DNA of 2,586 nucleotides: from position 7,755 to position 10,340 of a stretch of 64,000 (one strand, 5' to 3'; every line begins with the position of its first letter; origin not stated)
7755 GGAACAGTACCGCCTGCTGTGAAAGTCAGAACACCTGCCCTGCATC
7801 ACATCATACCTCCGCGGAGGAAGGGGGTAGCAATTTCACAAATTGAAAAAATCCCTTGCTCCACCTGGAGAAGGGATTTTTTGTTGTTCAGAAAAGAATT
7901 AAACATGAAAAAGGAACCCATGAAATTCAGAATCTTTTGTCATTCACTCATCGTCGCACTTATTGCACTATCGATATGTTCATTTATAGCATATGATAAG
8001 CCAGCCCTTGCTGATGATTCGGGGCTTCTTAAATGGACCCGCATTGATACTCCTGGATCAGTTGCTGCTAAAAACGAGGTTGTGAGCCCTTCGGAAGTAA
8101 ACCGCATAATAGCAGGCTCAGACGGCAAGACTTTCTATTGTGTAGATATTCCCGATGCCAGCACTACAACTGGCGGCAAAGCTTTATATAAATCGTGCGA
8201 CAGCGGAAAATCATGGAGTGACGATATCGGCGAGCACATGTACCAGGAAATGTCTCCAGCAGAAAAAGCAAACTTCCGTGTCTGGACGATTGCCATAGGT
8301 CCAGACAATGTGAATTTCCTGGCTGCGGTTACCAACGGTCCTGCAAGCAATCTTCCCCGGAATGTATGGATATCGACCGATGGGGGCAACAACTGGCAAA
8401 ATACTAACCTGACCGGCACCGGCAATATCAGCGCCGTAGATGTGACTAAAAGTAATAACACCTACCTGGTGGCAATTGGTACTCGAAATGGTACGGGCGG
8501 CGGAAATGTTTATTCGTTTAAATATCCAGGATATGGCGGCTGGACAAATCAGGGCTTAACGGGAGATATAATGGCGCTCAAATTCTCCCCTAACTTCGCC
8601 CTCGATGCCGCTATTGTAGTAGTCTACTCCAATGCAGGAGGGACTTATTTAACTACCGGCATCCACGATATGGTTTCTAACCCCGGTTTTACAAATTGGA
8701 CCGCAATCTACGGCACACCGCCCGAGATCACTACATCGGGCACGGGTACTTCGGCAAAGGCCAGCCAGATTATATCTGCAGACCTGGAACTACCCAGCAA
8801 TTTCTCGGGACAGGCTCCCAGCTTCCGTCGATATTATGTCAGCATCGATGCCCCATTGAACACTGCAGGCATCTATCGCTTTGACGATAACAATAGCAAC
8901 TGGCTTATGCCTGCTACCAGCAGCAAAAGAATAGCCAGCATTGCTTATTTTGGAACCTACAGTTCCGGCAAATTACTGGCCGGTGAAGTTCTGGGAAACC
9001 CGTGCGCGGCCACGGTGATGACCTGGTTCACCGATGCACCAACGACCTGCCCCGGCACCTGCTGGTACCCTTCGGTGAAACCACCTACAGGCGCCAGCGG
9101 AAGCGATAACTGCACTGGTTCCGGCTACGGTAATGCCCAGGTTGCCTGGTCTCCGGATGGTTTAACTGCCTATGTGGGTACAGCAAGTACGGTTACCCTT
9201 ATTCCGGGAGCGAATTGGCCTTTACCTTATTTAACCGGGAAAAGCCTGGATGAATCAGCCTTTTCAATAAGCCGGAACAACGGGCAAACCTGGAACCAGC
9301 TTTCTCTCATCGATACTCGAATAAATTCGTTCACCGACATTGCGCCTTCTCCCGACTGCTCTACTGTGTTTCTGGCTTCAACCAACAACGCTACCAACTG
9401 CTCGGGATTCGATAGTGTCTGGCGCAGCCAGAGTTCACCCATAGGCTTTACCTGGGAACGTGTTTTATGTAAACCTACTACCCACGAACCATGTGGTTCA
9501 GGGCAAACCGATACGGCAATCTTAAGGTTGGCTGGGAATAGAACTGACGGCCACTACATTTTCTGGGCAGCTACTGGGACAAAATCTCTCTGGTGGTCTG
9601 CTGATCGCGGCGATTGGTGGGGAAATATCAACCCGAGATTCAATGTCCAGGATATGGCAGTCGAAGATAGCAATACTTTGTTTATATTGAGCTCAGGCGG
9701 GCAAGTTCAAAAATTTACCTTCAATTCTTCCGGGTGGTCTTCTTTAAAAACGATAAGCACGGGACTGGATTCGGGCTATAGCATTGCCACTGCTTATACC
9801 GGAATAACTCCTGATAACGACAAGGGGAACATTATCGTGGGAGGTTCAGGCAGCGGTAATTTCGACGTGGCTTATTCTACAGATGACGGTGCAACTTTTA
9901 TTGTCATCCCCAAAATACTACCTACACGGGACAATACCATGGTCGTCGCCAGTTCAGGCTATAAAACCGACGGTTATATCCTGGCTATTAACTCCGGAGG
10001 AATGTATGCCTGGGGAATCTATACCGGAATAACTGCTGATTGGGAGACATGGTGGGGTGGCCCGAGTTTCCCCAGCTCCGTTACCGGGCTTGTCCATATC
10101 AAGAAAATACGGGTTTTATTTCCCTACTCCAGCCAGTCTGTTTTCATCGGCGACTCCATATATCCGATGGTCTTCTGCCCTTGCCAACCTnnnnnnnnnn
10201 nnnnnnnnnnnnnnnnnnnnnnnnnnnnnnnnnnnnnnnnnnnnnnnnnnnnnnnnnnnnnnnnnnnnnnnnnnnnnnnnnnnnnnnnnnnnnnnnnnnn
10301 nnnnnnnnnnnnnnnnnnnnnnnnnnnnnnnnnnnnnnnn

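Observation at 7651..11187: A cobalamin riboswitch controls a ~1,090-aa Asp-box beta-propeller surface protein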

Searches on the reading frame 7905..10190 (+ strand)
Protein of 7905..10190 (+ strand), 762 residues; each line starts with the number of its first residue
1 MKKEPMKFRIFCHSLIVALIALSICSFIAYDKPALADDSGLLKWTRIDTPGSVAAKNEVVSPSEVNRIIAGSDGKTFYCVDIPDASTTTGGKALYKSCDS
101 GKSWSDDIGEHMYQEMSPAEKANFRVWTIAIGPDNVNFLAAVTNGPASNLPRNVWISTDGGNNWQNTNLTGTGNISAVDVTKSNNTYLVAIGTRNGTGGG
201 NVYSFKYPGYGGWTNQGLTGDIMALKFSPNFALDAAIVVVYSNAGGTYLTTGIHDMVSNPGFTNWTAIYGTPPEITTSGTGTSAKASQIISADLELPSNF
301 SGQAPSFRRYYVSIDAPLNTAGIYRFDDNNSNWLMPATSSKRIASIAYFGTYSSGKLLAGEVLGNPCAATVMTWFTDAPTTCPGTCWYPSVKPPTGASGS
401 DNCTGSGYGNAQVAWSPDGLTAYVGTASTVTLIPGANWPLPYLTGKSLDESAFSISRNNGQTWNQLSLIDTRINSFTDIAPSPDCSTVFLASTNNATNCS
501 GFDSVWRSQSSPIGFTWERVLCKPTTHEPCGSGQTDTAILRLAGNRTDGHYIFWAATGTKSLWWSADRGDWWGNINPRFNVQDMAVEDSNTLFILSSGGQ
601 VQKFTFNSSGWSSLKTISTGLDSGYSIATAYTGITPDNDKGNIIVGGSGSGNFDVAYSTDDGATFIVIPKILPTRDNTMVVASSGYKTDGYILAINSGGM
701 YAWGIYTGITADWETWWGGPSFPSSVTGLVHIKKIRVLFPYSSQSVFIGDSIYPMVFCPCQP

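Call 7: search_protein_families(library=pfam, proteins=[window:7905-10190:+], max_evalue=0.01)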
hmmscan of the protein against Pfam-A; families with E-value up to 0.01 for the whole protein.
window:7905-10190:+ (762 aa): 2 families
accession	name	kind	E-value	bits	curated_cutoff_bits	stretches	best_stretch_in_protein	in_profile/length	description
PF15902.12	Sortilin-Vps10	-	4.6e-05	22.8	33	0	93-193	2-88/446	Sortilin, neurotensin receptor 3,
PF24316.1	Tli3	-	0.00085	20.1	27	0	95-173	22-105/129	T6SS Tli3 immunity protein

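Call 11: find_homologous_proteins(query=window:7905-10190:+)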
Query window:7905-10190:+ (762 aa): 492 proteins with E <= 0.001 among 8000 candidates; the best 120 are listed.
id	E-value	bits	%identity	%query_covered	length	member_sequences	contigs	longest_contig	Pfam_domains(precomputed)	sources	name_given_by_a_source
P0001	0.0e+0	1227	71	97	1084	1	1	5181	PF16656.12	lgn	-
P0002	0.0e+0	1208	71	95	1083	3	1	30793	PF25788.3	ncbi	-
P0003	0.0e+0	1182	69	96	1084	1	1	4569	PF15902.13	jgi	jgi:hypothetical protein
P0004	0.0e+0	1173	70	96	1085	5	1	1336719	PF16656.12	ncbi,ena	-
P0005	0.0e+0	1164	68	98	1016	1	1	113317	-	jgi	jgi:hypothetical protein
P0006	0.0e+0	1155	71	92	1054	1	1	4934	-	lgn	-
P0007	0.0e+0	1149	67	96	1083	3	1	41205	PF25788.3,PF00041.28,PF16656.12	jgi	-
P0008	0.0e+0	1130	66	98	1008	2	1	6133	-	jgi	jgi:hypothetical protein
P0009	0.0e+0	1076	65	96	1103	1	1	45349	PF25788.3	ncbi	ncbi:hypothetical protein ACFLYM_00485 [Chloroflexota bacterium]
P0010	0.0e+0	1069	64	96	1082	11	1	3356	-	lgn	-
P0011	0.0e+0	1054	66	94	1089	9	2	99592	-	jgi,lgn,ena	-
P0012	0.0e+0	1046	63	95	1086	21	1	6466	-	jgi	-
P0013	0.0e+0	1031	63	98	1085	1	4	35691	-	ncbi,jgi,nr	ncbi:MAG: hypothetical protein FJ005_05410 [Chloroflexi bacterium]|nr:hypothetical protein [Chlorofl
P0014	0.0e+0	1027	63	95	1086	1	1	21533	-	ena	-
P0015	0.0e+0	1020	64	94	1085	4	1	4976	-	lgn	-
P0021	4.4e-297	1006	62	94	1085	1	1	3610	-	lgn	-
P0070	6.8e-252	856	54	97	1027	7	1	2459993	-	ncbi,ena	-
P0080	4.5e-239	814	53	94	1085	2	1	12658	-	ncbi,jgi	-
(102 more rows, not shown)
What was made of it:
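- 7905..11187 (+): Gene for a surface protein of about 1,093 aa: signal peptide, tandem beta-propellers with 5 Asp-box-like motifs, FN3 stalk and a C-terminal TM anchor. It is split into two ORFs by one extra base at about 10087-10092. An alternative start is the ATG at 7920. Homologues of about 1085 aa in call 11.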

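Call 15: find_related_loci(query=A1, collection=genome_contigs, flank=6000)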
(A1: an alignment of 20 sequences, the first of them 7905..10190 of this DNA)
Query A1 (762 aa) in genome_contigs; peptide patterns used: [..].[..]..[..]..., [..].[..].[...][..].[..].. (x = any residue, [..] = any of these).
196 stretches matched a pattern; 181 encode a relative of the query (tblastn E <= 1e-3); the best 80 are kept; 77 distinct loci.
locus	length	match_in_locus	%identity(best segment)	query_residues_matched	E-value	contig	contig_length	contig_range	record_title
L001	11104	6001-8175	71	19-740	0e+0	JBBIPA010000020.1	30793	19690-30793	MAG: Chloroflexota bacterium isolate TCS170221_bin_292 NODE_1164_length_30793_cov_5.508784, whole genome shotgun sequenc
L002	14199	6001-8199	70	6-740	0e+0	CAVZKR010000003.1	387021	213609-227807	MAG: uncultured Chloroflexia bacterium isolate MFD04408.bin.2.47 genome assembly, contig: contig_26529, whole genome sho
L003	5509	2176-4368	63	3-739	0e+0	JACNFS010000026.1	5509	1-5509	MAG: Dehalococcoidia bacterium isolate NIOZ-UU108 NIOZ-UU_NODE_19003_length_5509_cov_14.3733, whole genome shotgun seque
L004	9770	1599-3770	63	17-739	0e+0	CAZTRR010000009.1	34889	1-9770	MAG TPA_asm: uncultured Dehalococcoidales bacterium isolate SRP068000_co2_18 genome assembly, contig: NODE_558_length_34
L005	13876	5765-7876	64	6-708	0e+0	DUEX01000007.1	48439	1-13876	MAG TPA_asm: Dehalococcoidia bacterium isolate W265 Contig7, whole genome shotgun sequence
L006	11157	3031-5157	61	30-739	0e+0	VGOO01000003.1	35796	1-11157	MAG: Chloroflexi bacterium isolate M_DeepCast_400m_m2_044 M_DeepCast_400m_m2_044_Ga0194112_10001376, whole genome shotgu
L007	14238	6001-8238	60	2-739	0e+0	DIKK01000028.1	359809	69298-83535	MAG TPA_asm: Dehalococcoidia bacterium UBA5620 UBA5620_contig_10908, whole genome shotgun sequence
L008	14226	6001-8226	59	1-729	0e+0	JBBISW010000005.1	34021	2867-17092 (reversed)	MAG: Chloroflexota bacterium isolate SLF170214_bin_382 NODE_1003_length_34021_cov_11.476859, whole genome shotgun sequen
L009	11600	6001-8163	58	16-729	0e+0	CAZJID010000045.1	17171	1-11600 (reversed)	MAG TPA_asm: uncultured Dehalococcoidales bacterium isolate SRP214966_co4_401 genome assembly, contig: NODE_2893_length_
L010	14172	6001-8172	58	14-729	0e+0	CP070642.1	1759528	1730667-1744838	MAG: Chloroflexota bacterium isolate bin905 chromosome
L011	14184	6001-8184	59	3-729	0e+0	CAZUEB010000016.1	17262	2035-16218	MAG TPA_asm: uncultured Dehalococcoidales bacterium isolate SRP098346_co1_299 genome assembly, contig: NODE_3387_length_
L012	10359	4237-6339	59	38-739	0e+0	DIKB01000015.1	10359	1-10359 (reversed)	MAG TPA_asm: Dehalococcoidia bacterium UBA5629 UBA5629_contig_104685, whole genome shotgun sequence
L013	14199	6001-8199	70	6-740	0e+0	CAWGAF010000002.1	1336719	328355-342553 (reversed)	MAG: uncultured Chloroflexia bacterium isolate MFD04408.bin.2.19 genome assembly, contig: contig_36051, whole genome sho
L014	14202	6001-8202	56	6-729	0e+0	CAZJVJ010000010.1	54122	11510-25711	MAG TPA_asm: uncultured Dehalococcoidales bacterium isolate binchicken_co40_102 genome assembly, contig: NODE_508_length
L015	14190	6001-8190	62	3-729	0e+0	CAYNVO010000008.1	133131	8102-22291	MAG TPA_asm: uncultured Dehalococcoidales bacterium isolate SRP178699_co1_561 genome assembly, contig: NODE_50_length_13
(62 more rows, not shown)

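Call 36: predict_structure(alignment_id=A3)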
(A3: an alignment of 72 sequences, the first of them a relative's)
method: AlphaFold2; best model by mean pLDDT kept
length: 1084 residues; sequences in the alignment: 72
mean_pLDDT: 86.1   pTM: 0.77
mean pLDDT of the five models: 86.1, 85.9, 83.6, 79.9, 79.8
residues with pLDDT >= 90: 634; 70-90: 326; 50-70: 81; < 50: 43
segments of 3 or more residues with pLDDT < 50: 1-4, 21-34, 1041-1056, 1079-1084
pLDDT, mean of each block of 10 residues (from residue 1): 52 67 37 64 81 62 90 91 92 88 95 94 93 94 93 94 82 90 93 93 80 95 93 96 96 92 93 91 94 92 94 92 91 89 93 87 90 76 89 66 89 91 84 83 84 90 79 95 88 86 79 84 73 94 95 93 92 96 96 96 92 96 93 96 94 94 93 94 94 90 80 90 93 91 93 92 93 89 95 90 89 91 74 89 90 92 87 91 89 93 87 92 87 86 60 86 74 83 91 89 86 87 82 83 35 46 75 67 42
secondary structure, 60 per line:
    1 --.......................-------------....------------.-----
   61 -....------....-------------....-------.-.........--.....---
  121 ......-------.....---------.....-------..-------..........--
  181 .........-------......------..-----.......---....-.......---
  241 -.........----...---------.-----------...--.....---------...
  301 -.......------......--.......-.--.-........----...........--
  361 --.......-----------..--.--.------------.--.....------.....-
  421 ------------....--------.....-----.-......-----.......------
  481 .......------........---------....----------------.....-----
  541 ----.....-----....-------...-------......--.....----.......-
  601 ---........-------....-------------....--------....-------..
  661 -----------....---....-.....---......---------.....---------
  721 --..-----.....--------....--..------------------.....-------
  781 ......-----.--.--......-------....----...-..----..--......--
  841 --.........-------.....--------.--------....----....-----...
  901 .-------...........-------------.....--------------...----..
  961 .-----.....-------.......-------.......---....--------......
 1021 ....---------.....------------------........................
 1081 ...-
elements in order (helices of 4 or more, strands of 3 or more residues): H3-25 E39-42 E62-65 E72-75 E89-92 H102-110 H113-117 E121-126 E134-138 E148-152 E169-178 E181-189 E197-202 E216-222 H226-229 E231-237 E242-250 E255-257 E284-288 E302-308 E315-320 E323-329 E336-343 E348-358 E363-369 E404-408 E415-419 H433-436 E445-449 E457-462 E468-474 E481-487 E494-501 E511-514 E531-535 E545-549 E555-558 E566-568 E576-581 E584-588 E593-599 E604-611 E619-622 E636-639 E648-651 E672-675 H679-682 E684-688 E692-697 E707-711 E730-734 E743-746 E769-773 E781-786 E798-803 E811-814 E819-821 E833-838 E843-851 E859-863 E881-884 E889-892 E898-901 E909-919 E933-937 E952-954 E959-961 E967-971 E979-985 E993-999 E1003-1006 E1015-1024 E1034-1038 H1057-1083

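Call 40: fold_search(model_id=the predicted structure, library=pdb)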
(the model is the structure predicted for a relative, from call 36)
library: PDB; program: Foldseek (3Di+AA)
matches with E <= 10: 1947; with E <= 0.001: 688
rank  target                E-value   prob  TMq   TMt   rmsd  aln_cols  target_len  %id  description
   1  6p2l_A                1.0e-16  1.00  0.25  0.37  16.9       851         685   14  Crystal structure of Niastella koreensis GH74 (NkGH74) enzyme (released 2019-07-31)
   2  9i3v_B                1.4e-15  1.00  0.17  0.06  30.4      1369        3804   10  Cryo-EM structure of the human LRP2 ectodomain (released 2026-02-04)
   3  7kn8_B                1.8e-15  1.00  0.23  0.33  19.2       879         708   12  Crystal structure of the GH74 xyloglucanase from Xanthomonas campestris (Xcc1752) (released 2021-05-26)
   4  7kn8_A                1.8e-15  1.00  0.22  0.32  19.4       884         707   12  Crystal structure of the GH74 xyloglucanase from Xanthomonas campestris (Xcc1752) (released 2021-05-26)
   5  4lgn                  1.8e-15  1.00  0.20  0.28  20.7       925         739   14  The structure of Acidothermus cellulolyticus family 74 glycoside hydrolase (released 2013-12-11)
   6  6p2o_A                8.7e-15  1.00  0.25  0.35  17.4       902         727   12  Crystal structure of Streptomyces rapamycinicus GH74 in complex with xyloglucan fragments XLLG and XXXG (released 2019-07-31)
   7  9bfu_A                1.0e-14  1.00  0.16  0.12  30.0      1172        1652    8  Cryo-EM structure of Sevenless extracellular domain (composite map of the dimer, pH 4.6) (released 2025-01-29)
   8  5jwz_B                1.6e-14  1.00  0.26  0.37  17.2       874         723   14  Structure of a Putative Xyloglucanase from the Cellulolytic Bacteria Streptomyces sp. SirexAA-E (released 2016-06-01)
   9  5jwz_A                2.0e-14  1.00  0.26  0.37  17.3       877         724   14  Structure of a Putative Xyloglucanase from the Cellulolytic Bacteria Streptomyces sp. SirexAA-E (released 2016-06-01)
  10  8jxe_B                2.9e-14  1.00  0.15  0.11  27.6      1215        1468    9  rat megalin RAP complex head (released 2024-06-19)
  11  9cwm_B                3.7e-14  1.00  0.15  0.05  28.4      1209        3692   10  Cryo-EM structure of human Low-density lipoprotein receptor-related protein 2 (released 2025-08-06)
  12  8snb_4B               4.3e-14  1.00  0.23  0.37  17.3       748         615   11  atomic model of sea urchin sperm doublet microtubule (48-nm periodicity) (released 2023-06-28)
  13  8cvp_A                4.5e-14  1.00  0.20  0.19  33.2      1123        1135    9  Cereblon-DDB1 in the Apo form (released 2022-07-20)
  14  8iyj_e                5.3e-14  1.00  0.23  0.39  15.2       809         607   10  Cryo-EM structure of the 48-nm repeat doublet microtubule from mouse sperm (released 2023-07-05)
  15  7ung_e                5.5e-14  1.00  0.24  0.39  15.1       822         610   10  48-nm repeat of the human respiratory doublet microtubule (released 2022-10-05)
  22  6xk9_B                2.0e-13  1.00  0.21  0.21  30.9      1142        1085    9  Cereblon in complex with DDB1, CC-90009, and GSPT1 (released 2020-12-02)
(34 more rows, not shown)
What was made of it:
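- Closest known: GH74 xyloglucanases and sortilin/Vps10-type Asp-box propellers. Same: They share a tandem or large Asp-box beta-propeller fold and are the best Foldseek matches (call 40).
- The top structural matches are GH74 xyloglucanases (6p2l, E 1e-16) and carbohydrate-sensing BT4663 domains (call 40).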

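Call 41: find_encoding_contigs(protein=P0004, flank=10000, max_places=2)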
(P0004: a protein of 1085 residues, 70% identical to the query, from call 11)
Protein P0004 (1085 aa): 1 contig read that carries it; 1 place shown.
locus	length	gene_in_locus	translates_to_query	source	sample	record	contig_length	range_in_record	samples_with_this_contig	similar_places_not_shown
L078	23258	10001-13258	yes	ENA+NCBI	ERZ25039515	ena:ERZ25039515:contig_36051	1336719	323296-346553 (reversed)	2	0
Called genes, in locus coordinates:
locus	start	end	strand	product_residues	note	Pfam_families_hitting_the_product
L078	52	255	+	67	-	-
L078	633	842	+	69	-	PF13451:zf_Tbcl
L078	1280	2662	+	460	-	PF00083:Sugar_tr (weak), PF05977:MFS_3, PF07690:MFS_1, PF13347:MFS_2 (weak)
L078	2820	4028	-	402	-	PF00089:Trypsin, PF13365:Trypsin_2, PF13180:PDZ_2, PF17820:PDZ_6 (faint)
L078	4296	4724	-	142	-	-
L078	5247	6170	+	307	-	PF00989:PAS (faint), PF00990:GGDEF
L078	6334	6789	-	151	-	PF13577:SnoaL_4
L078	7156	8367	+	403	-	PF00083:Sugar_tr (faint), PF07690:MFS_1, PF12832:MFS_1_like (weak), PF06779:MFS_4, PF07690:MFS_1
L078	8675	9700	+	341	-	PF01497:Peripla_BP_2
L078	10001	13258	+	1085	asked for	PF16656:Pur_ac_phosph_N (faint)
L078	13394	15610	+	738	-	PF05345:He_PIG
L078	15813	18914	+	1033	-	PF15902:Sortilin-Vps10 (faint)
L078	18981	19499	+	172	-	PF00156:Pribosyltran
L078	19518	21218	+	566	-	PF01979:Amidohydro_1, PF07969:Amidohydro_3 (faint), PF13382:Adenine_deam_C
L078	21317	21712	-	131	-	PF00072:Response_reg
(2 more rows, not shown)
